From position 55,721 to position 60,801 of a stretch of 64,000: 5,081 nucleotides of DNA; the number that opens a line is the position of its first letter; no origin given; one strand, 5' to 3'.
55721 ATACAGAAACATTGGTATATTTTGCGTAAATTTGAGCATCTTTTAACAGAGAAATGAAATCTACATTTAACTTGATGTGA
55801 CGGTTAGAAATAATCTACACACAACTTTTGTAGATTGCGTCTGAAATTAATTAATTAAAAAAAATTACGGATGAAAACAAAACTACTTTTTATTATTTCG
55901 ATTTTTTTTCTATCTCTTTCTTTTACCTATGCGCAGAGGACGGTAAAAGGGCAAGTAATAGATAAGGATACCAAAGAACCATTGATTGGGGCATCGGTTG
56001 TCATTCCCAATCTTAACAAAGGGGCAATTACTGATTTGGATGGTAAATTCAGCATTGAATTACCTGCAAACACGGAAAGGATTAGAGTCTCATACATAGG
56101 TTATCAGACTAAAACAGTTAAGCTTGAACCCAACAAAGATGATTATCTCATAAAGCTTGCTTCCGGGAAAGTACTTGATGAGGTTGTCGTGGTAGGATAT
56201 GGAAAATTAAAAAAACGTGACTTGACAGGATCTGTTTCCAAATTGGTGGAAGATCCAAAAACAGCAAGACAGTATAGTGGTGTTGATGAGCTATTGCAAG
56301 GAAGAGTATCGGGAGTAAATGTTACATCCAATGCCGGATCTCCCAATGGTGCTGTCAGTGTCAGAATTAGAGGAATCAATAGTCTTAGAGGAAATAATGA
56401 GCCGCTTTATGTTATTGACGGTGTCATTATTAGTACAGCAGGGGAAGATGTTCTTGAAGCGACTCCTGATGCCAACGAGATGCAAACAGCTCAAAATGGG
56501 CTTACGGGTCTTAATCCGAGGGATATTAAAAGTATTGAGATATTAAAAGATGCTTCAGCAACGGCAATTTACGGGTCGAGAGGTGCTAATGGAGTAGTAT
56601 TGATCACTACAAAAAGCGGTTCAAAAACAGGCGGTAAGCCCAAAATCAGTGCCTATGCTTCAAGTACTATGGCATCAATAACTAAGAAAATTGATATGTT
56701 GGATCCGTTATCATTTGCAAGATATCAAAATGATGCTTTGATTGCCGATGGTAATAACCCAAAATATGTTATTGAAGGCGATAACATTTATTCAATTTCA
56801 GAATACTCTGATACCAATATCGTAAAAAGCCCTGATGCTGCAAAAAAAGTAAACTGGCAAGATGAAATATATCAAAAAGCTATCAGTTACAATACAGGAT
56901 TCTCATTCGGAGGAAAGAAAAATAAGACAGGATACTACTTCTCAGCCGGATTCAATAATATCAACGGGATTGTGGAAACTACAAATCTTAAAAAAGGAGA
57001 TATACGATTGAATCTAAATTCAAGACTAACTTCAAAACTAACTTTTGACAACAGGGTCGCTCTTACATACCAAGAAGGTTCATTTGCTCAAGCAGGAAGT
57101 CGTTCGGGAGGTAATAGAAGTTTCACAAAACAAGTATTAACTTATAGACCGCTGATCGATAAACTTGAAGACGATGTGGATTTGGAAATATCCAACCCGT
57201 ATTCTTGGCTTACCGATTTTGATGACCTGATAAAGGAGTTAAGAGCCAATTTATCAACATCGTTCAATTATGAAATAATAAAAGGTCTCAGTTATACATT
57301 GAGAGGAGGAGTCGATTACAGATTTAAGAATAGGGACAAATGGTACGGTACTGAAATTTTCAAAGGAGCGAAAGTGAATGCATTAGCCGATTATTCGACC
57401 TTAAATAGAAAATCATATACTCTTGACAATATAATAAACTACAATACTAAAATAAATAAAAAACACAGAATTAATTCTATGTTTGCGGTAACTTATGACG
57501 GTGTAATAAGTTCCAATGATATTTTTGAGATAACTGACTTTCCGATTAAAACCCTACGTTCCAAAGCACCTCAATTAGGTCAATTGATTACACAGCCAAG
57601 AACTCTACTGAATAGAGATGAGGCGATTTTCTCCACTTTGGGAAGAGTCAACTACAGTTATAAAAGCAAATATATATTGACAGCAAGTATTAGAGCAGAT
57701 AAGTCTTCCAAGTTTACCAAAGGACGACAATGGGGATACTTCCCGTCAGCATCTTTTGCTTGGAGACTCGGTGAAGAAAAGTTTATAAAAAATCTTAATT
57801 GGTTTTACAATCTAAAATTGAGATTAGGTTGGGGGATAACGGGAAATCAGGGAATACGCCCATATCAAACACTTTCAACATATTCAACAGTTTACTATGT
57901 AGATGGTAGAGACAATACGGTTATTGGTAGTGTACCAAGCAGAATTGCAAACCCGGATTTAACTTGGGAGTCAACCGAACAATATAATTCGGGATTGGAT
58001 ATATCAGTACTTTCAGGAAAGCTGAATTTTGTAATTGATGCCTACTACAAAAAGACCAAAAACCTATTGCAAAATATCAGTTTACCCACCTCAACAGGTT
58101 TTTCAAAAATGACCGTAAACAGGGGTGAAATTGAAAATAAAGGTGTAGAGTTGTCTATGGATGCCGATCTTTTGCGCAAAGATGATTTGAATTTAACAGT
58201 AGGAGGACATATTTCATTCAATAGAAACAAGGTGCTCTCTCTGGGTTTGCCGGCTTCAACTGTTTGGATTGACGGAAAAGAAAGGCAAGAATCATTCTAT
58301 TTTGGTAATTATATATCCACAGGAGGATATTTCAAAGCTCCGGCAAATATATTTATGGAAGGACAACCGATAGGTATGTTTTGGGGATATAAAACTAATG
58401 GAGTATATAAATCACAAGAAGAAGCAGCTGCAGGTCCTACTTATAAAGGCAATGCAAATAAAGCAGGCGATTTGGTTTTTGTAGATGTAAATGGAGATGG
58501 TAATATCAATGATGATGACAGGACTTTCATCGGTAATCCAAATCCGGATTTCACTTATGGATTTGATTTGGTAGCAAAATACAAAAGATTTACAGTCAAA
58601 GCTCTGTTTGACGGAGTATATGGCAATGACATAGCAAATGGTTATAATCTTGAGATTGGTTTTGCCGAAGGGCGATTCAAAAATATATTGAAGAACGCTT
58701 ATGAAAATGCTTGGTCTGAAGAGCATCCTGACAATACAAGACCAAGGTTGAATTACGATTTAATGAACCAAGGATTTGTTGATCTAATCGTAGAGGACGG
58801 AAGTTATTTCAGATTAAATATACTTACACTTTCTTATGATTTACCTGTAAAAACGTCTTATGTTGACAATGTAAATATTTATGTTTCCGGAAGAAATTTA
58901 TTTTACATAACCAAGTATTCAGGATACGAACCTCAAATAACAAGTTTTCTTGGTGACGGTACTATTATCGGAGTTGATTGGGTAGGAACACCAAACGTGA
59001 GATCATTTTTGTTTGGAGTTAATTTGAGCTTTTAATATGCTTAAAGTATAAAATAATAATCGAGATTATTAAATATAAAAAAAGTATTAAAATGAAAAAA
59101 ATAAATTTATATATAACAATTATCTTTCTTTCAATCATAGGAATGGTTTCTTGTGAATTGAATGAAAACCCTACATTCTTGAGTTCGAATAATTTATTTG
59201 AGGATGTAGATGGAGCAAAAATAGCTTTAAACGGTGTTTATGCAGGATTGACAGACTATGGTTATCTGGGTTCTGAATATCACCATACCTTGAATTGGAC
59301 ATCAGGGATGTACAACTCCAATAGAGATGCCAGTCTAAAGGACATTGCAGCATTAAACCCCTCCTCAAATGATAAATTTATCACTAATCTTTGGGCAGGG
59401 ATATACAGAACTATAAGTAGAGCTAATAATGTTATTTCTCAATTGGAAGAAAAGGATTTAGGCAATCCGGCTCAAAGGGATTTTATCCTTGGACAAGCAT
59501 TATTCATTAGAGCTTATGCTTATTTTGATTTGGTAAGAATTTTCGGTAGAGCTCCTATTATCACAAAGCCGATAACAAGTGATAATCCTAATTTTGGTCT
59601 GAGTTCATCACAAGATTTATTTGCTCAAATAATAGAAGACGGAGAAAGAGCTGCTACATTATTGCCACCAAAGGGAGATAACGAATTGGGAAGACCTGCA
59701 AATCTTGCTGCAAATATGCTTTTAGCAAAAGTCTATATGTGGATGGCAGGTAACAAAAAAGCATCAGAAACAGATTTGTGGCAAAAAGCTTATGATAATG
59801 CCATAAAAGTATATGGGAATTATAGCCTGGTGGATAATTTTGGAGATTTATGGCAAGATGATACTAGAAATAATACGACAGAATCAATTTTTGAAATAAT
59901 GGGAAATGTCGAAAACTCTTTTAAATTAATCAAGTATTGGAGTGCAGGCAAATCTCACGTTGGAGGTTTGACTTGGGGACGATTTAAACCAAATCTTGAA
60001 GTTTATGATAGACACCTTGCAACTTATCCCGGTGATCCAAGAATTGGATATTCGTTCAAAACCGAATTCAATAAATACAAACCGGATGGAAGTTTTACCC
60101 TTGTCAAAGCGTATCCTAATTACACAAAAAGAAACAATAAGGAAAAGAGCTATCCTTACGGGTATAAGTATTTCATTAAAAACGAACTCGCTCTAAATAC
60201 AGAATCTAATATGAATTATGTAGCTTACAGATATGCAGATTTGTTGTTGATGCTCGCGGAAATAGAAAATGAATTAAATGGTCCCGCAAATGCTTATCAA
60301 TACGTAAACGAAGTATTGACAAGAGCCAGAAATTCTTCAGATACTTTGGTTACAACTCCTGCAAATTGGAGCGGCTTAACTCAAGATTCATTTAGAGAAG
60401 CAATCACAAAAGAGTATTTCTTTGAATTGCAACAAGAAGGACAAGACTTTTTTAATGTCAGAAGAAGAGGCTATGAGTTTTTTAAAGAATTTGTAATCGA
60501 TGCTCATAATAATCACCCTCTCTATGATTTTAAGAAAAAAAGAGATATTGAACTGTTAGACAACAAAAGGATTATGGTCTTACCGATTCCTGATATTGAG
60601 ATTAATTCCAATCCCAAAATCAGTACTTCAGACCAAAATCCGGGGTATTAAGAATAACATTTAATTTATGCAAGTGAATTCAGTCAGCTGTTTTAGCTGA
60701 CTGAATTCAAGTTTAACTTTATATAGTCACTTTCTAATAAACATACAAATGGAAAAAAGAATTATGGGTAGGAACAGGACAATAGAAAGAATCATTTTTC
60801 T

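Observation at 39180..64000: PUL combining four sulfatases with two cytoplasmic GH94 phosphorylases: predicted pathway for a sulfated beta-glucoside polymer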

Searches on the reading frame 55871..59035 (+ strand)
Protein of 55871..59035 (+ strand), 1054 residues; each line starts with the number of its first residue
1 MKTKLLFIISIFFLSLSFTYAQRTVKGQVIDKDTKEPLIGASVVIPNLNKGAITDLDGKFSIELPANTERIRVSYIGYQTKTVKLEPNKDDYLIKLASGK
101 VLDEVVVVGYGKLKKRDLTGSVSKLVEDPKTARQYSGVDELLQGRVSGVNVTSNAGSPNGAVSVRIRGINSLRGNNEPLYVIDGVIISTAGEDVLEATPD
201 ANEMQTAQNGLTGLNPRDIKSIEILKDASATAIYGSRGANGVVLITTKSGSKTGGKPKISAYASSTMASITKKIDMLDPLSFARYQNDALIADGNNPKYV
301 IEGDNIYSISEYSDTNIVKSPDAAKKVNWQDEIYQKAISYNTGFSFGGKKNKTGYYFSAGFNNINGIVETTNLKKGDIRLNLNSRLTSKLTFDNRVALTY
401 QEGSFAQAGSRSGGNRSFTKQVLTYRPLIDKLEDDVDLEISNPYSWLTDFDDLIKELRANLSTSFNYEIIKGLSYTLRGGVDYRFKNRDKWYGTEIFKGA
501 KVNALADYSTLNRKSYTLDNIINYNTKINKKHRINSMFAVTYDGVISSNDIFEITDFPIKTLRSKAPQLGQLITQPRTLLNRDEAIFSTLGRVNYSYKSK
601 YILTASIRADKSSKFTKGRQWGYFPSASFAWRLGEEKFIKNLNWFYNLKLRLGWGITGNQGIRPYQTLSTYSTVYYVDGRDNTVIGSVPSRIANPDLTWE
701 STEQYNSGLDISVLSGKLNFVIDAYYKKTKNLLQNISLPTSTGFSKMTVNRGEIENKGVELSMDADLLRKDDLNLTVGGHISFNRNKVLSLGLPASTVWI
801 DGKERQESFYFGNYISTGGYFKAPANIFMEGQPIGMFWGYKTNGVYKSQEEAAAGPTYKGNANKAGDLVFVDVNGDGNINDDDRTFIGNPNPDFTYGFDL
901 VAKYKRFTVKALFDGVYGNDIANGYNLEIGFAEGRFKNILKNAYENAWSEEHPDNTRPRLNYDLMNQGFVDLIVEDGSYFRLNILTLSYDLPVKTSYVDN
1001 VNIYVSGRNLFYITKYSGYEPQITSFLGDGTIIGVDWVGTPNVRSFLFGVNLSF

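Call 9: search_protein_families(library=pfam, proteins=[window:55871-59035:+])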
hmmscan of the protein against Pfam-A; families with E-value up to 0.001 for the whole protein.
window:55871-59035:+ (1054 aa): 4 families
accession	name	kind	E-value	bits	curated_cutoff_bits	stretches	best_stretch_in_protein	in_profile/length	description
PF13715.12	CarbopepD_reg_2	-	2.5e-21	75.9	32.2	1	25-107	1-88/88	CarboxypepD_reg-like domain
PF07715.20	Plug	-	4e-17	63.1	23.9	1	114-242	1-107/107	TonB-dependent Receptor Plug Domain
PF13620.12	CarboxypepD_reg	-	3e-12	47.2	32.3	1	24-89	1-73/82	Carboxypeptidase regulatory-like domain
PF23591.1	CILP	-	2.4e-06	27.9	27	1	22-82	4-63/90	Cartilage intermediate layer protein 1-like domain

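Call 70: search_protein_families(library=ncbifam, proteins=[window:55871-59035:+], max_evalue=0.00001)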
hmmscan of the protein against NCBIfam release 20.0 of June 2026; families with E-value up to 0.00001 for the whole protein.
window:55871-59035:+ (1054 aa): 2 families
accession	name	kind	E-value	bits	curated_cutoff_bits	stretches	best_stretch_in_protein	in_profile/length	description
TIGR04056.1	OMP_RagA_SusC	subfamily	8.6e-252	838.6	368.25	1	23-1054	1-981/981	SusC/RagA family TonB-linked outer membrane protein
TIGR04057.1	SusC_RagA_signa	signature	9.8e-19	66.9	46.2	1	218-248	1-31/31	SusC/RagA subfamily TonB-dependent outer membrane receptor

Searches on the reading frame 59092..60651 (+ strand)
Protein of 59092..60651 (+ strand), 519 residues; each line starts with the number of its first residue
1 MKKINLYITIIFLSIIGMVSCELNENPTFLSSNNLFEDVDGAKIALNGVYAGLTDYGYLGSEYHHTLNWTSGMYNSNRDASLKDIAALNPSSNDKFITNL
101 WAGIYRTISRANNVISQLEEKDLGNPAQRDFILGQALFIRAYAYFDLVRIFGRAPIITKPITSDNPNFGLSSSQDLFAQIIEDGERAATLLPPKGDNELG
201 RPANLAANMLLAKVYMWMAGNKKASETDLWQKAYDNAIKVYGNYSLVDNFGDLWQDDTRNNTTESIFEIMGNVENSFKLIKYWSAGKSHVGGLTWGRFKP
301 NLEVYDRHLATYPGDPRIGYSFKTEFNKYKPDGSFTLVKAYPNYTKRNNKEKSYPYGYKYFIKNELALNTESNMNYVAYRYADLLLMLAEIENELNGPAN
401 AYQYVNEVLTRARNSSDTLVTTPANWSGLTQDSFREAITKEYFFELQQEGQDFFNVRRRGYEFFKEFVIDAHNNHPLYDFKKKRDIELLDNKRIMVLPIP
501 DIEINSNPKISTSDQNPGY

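Call 9: search_protein_families(library=pfam, proteins=[window:59092-60651:+])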
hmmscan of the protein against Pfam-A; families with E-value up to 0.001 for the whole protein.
window:59092-60651:+ (519 aa): 2 families
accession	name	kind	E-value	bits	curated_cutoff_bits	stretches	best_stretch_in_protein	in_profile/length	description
PF07980.17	SusD_RagB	-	1.8e-28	100.5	23.1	1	287-519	32-297/297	SusD family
PF14322.12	SusD-like_3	-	2e-22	80.8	27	1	83-216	64-191/191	Starch-binding associating with outer membrane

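Call 22: find_encoding_contigs(protein=window:59092-60651:+, flank=10000, max_places=3)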
Protein window:59092-60651:+ (519 aa): 1 contig read that carries it; 1 place shown.
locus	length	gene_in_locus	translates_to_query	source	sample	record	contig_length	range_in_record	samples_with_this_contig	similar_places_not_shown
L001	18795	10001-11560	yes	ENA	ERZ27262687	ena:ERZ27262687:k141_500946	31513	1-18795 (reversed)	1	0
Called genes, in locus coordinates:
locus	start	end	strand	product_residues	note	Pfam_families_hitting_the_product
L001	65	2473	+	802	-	PF06165:GH94_b-supersand, PF17167:Glyco_hydro_94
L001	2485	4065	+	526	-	PF22848:ASD1_dom (faint), PF12891:Glyco_hydro_44 (weak), PF01229:Glyco_hydro_39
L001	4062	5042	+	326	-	PF01263:Aldose_epim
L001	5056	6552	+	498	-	PF00884:Sulfatase, PF01663:Phosphodiest (faint), PF16347:SGSH_C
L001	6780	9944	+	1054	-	PF13620:CarboxypepD_reg, PF13715:CarbopepD_reg_2, PF23591:CILP (weak), PF07715:Plug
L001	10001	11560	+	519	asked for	PF14322:SusD-like_3, PF07980:SusD_RagB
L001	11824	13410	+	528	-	PF00884:Sulfatase, PF01663:Phosphodiest (faint), PF16347:SGSH_C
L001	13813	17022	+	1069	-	PF00884:Sulfatase, PF02995:DUF229 (faint), PF16347:SGSH_C, PF00884:Sulfatase, PF01663:Phosphodiest (weak), PF16347:SGSH_C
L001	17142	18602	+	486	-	PF00884:Sulfatase, PF01663:Phosphodiest, PF16347:SGSH_C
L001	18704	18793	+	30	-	?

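Call 51: search_solved_structures(query=L001:17142-18599:+, max_evalue=1e-25)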
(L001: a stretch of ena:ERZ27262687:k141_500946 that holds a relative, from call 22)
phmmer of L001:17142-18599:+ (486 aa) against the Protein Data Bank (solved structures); distinct sequences matched with E-value up to 1e-25: 41.
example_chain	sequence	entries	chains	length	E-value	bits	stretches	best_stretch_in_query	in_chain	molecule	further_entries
9fo1_A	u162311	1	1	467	6.6e-63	216.2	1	39-483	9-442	k-carrageenan sulfatase S1_16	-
7stt_A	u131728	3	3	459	7.2e-55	189.7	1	35-478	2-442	N-acetylgalactosamine-6-sulfatase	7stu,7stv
6prm_A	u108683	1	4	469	8.7e-53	182.8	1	38-402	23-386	exo-4S-kappa carrageenan S1 sulfatase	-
6ust_A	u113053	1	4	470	2.4e-52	181.4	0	258-483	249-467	N-acetylgalactosamine 6-sulfate sulfatase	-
6psm_A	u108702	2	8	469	2.5e-51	178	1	38-402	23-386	exo-4S-kappa carrageenan S1 sulfatase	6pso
6bia_A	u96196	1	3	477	5e-47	163.8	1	193-472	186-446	Sulfatase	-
7an1_AAA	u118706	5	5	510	1.6e-45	158.9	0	201-464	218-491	Arylsulfatase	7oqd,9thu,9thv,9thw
6b0k_A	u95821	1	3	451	4.8e-44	154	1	193-472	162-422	Iota-carrageenan sulfatase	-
6b0j_A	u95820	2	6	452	4.8e-44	154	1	193-472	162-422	Iota-carrageenan sulfatase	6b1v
9hh3_A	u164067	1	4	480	5.1e-43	150.6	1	190-471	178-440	Sulfatase, family S1-19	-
7ana_AAA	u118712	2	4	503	1.2e-41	146.1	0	37-192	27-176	N-acetylgalactosamine-6-sulfatase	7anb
9hh2_A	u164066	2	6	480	1.3e-41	146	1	190-471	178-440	Sulfatase, family S1-19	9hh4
7all_AAA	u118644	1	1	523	3e-39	138.2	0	34-263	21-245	Arylsulfatase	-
6uss_A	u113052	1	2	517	5.9e-39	137.2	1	214-466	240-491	Sulfatase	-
3ed4_A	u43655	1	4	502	2.6e-38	135.1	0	203-473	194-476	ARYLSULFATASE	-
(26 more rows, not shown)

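Call 62: find_related_loci(query=L001:17142-18599:+, collection=metagenome_contigs, flank=10000)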
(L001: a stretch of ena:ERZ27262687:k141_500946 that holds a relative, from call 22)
Query L001:17142-18599:+ (486 aa) in metagenome_contigs; peptide patterns used: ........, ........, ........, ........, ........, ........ (x = any residue, [..] = any of these).
229 stretches matched a pattern; 6 encode a relative of the query (tblastn E <= 1e-3); 6 distinct loci.
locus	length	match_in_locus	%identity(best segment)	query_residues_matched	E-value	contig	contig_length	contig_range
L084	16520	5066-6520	80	1-485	0e+0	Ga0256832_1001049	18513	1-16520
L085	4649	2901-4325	65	1-483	0e+0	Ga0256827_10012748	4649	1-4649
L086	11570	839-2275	66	1-483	0e+0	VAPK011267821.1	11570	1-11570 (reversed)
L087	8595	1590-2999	64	10-483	0e+0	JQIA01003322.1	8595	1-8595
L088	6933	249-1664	64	13-484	0e+0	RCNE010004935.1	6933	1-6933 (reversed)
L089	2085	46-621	30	269-479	2e-28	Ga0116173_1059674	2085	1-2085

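Call 66: search_protein_families(library=pfam, proteins=[L084:3132-5069:+, L084:6573-7964:+, L084:8230-9987:+, L084:10483-12288:+, L084:12410-13843:+, L084:13840-15624:+], max_evalue=0.00001)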
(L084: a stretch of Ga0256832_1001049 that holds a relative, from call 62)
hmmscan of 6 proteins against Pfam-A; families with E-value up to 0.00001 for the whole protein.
L084:3132-5069:+ (645 aa): 1 family
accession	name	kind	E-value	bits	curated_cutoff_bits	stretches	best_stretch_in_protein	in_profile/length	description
PF18962.6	Por_Secre_tail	-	1.3e-11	45.1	27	1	575-643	1-74/75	Secretion system C-terminal sorting domain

L084:6573-7964:+ (463 aa): 1 family
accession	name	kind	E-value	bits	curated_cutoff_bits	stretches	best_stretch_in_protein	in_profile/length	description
PF18962.6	Por_Secre_tail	-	7.6e-10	39.4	27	1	392-456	1-66/75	Secretion system C-terminal sorting domain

L084:8230-9987:+ (585 aa): 1 family
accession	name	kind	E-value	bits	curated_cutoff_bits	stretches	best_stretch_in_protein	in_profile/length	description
PF01120.23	Alpha_L_fucos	-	1.8e-74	251.7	25.2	1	55-358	21-345/345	Alpha-L-fucosidase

L084:10483-12288:+ (601 aa): 0 families

L084:12410-13843:+ (477 aa): 3 families
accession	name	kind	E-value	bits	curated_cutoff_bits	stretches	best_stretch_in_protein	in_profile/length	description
PF00884.28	Sulfatase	-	1.3e-54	186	25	1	33-369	1-298/301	Sulfatase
PF16347.10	SGSH_C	-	2.4e-19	70.4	29.3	1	327-456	8-139/154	N-sulphoglucosamine sulphohydrolase, C-terminal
PF01663.27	Phosphodiest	-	8e-10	39.3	23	1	264-353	180-266/342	Type I phosphodiesterase / nucleotide pyrophosphatase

L084:13840-15624:+ (594 aa): 1 family
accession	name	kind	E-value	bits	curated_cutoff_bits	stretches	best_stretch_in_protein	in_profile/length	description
PF00331.26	Glyco_hydro_10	-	2.5e-38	132.5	22.1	1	247-511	5-278/311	Glycosyl hydrolase family 10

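Call 70: search_protein_families(library=ncbifam, proteins=[window:59092-60651:+], max_evalue=0.00001)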
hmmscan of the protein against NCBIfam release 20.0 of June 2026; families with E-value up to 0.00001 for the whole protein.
window:59092-60651:+ (519 aa): 2 families
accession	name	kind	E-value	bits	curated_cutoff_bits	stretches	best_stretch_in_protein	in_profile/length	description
NF033072.0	NanU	exception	9e-16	58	425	1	97-279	100-286/521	SusD family outer membrane lipoprotein NanU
NF033071.0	SusD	exception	1e-07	30.6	725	1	78-258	96-282/558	starch-binding outer membrane lipoprotein SusD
